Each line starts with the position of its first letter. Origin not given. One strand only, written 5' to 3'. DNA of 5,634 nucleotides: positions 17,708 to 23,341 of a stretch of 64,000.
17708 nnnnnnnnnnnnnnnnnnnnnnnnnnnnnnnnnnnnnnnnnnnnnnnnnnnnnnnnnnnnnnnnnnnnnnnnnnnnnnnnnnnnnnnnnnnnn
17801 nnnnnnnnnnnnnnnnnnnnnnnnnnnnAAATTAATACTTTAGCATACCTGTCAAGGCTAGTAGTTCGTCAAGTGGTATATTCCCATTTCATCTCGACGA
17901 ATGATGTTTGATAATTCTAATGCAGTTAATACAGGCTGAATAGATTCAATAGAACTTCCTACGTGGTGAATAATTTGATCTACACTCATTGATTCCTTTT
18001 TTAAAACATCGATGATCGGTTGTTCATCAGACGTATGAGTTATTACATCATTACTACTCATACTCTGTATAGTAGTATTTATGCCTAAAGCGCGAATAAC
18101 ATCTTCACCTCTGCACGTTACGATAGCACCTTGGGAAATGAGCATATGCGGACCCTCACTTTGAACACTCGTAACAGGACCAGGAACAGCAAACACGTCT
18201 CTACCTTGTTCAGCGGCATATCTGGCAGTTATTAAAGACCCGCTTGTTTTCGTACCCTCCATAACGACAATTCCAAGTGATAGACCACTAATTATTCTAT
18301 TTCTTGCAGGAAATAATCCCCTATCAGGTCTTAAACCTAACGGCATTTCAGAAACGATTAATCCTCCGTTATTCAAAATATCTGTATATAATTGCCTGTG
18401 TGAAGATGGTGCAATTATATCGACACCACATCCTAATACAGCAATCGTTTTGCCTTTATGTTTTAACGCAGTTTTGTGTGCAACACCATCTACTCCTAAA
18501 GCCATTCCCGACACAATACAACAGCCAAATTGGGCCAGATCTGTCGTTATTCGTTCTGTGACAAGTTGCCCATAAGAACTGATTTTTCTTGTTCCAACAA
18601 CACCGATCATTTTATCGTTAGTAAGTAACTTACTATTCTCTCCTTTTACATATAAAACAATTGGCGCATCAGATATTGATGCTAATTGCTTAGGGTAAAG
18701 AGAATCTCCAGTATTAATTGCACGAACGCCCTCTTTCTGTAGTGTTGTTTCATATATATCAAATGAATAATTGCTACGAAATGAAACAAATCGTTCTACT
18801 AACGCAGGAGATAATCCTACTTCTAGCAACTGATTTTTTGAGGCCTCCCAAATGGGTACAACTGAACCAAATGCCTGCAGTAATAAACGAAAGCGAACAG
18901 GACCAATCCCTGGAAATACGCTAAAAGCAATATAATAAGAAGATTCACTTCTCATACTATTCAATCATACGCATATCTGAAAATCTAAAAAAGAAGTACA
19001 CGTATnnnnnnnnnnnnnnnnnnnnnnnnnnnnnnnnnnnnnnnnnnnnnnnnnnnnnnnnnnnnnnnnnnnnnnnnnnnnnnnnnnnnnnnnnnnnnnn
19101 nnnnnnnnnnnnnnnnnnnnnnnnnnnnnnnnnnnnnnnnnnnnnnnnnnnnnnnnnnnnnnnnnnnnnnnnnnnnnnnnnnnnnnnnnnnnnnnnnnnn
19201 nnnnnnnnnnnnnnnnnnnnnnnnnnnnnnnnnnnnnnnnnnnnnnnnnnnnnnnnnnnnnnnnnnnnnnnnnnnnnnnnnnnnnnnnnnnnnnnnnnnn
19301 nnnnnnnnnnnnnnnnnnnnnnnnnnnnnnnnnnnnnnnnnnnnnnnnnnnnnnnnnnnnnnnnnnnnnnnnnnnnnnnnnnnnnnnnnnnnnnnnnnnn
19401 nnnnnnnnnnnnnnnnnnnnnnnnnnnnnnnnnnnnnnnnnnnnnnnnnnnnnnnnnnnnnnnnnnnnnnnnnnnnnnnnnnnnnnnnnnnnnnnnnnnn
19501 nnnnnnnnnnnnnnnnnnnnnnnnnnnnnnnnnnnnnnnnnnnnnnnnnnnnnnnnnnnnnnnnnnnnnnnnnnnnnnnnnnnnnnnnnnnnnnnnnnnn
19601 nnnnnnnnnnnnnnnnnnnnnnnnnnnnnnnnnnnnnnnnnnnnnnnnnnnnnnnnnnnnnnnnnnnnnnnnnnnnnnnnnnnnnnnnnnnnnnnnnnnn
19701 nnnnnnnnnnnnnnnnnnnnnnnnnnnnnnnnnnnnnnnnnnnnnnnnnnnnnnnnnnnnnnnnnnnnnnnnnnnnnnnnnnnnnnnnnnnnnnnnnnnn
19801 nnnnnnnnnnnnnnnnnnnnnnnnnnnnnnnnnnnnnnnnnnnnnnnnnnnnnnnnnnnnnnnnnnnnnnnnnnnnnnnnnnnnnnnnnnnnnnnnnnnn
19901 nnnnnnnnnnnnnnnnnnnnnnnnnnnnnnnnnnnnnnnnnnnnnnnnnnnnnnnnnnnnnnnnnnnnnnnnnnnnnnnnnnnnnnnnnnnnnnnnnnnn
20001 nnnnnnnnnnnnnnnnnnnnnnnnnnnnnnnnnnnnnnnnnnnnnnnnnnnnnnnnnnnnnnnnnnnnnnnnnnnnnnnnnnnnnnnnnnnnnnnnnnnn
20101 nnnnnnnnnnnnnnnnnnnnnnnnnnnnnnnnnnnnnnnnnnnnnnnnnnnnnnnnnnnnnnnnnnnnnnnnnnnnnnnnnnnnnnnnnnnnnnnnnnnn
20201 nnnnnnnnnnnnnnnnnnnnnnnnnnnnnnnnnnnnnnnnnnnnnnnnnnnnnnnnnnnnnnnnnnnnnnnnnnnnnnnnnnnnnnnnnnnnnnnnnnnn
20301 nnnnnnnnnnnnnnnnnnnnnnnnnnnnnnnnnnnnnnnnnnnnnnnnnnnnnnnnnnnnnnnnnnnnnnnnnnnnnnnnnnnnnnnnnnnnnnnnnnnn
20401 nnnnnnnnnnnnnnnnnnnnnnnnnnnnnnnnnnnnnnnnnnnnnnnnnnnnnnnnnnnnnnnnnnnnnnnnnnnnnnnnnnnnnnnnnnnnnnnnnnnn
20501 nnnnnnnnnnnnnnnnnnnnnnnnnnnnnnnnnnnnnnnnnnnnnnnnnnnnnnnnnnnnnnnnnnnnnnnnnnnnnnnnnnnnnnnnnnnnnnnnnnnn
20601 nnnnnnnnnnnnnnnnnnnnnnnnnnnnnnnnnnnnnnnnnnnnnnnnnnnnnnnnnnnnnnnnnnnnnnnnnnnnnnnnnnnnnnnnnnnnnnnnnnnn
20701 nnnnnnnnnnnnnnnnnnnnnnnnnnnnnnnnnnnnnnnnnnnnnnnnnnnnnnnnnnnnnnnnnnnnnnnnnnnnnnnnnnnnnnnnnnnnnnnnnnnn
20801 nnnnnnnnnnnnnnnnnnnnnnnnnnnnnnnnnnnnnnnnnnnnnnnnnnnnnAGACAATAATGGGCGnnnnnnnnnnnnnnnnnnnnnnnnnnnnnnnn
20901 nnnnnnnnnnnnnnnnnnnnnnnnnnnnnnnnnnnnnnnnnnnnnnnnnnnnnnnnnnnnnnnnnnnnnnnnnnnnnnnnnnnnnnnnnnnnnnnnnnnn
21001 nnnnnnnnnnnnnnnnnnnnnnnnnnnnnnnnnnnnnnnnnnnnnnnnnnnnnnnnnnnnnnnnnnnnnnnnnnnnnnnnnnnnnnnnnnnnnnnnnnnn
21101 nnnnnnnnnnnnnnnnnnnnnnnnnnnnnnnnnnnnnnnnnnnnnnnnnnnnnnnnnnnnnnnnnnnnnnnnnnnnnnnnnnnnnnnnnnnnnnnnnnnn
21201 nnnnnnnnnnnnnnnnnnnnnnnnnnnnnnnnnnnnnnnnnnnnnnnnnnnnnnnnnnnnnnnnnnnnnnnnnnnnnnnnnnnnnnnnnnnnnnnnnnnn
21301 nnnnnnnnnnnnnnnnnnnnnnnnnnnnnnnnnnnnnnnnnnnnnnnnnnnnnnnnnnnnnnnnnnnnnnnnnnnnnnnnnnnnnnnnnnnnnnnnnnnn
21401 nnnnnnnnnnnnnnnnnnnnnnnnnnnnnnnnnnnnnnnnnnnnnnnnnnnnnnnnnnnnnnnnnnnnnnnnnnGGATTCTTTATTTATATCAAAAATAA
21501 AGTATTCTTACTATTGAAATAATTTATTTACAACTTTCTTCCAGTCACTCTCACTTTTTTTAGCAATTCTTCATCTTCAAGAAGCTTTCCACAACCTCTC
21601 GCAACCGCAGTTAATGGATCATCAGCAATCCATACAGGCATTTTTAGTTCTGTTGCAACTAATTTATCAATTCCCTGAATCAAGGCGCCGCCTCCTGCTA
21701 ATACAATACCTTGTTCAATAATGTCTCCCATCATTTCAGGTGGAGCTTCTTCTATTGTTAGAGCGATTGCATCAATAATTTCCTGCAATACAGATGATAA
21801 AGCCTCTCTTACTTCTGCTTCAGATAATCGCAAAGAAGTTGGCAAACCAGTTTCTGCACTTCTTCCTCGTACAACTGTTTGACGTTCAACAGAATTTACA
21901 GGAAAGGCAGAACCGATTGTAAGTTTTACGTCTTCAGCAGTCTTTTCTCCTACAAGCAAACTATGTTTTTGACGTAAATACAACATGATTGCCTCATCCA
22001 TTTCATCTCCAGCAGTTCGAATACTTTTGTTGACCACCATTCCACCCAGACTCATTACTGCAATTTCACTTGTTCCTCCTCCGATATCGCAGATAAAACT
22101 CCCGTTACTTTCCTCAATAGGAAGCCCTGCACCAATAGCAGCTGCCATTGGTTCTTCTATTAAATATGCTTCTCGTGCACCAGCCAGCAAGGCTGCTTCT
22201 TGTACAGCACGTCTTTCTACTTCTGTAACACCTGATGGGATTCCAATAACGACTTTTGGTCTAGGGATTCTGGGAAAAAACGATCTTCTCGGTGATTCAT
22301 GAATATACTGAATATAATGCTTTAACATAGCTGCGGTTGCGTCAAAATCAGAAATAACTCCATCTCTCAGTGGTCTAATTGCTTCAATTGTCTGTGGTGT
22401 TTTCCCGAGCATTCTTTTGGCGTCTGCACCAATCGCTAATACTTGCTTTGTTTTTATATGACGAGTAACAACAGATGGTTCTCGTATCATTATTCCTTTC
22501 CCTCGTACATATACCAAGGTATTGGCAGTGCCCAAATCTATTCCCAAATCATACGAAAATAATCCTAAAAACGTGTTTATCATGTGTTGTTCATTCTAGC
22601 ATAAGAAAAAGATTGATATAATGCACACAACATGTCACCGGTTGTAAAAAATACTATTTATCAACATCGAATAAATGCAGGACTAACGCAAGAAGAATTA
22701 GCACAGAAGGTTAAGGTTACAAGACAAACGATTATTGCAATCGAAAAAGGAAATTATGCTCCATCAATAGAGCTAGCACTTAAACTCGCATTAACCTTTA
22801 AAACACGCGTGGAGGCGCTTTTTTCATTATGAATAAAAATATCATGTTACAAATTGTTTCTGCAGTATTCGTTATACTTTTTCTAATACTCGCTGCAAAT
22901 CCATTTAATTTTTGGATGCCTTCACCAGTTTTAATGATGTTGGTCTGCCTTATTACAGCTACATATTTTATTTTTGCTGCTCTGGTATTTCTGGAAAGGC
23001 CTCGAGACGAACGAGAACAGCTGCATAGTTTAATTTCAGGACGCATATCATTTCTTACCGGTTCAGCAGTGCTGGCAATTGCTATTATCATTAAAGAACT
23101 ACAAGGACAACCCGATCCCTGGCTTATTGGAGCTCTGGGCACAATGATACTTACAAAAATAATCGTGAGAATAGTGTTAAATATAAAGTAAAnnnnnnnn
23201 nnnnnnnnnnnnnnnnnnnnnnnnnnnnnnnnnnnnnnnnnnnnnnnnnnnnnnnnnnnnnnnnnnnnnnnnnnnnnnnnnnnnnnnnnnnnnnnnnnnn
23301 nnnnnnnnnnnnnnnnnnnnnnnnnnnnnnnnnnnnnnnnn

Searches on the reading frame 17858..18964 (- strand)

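Call 44: search_protein_families(library=pfam, proteins=[window:17858-18964:-], max_evalue=0.001)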
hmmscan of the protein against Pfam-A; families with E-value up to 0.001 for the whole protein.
window:17858-18964:- (368 aa): 2 families
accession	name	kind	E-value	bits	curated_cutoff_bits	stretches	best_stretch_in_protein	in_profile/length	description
PF02481.21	DNA_processg_A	-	1.8e-76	256.5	29.6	1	75-282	2-209/212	DNA recombination-mediator protein A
PF17782.7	DprA_WH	-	8.3e-08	32.6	22.9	1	310-357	10-57/61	DprA winged helix domain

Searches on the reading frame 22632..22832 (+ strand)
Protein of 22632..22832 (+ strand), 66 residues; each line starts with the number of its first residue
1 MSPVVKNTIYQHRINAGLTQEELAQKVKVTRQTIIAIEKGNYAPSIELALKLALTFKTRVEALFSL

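Call 44: search_protein_families(library=pfam, proteins=[window:22632-22832:+], max_evalue=0.001)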
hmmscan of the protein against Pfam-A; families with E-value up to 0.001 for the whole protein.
window:22632-22832:+ (66 aa): 4 families
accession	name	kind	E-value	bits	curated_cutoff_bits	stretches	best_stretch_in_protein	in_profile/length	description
PF01381.28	HTH_3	-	5.5e-14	52.4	23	1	9-61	1-53/55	Helix-turn-helix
PF12844.13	HTH_19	-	2.5e-10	40.5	30.2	1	9-64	4-59/64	Helix-turn-helix domain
PF13560.12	HTH_31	-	5.7e-07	30.2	27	1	11-53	8-51/64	Helix-turn-helix domain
PF13413.12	HTH_25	-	5.9e-06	26.5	24.6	1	11-43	4-36/62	Helix-turn-helix domain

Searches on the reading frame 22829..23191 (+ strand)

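Call 3: search_protein_families(library=pfam, proteins=[window:22829-23191:+], max_evalue=0.01)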
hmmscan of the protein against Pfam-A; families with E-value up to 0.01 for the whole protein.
window:22829-23191:+ (120 aa): 1 family
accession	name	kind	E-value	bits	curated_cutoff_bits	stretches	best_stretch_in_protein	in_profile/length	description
PF10101.14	DUF2339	-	0.0052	16.1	33.6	1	7-110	162-259/659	Predicted membrane protein (DUF2339)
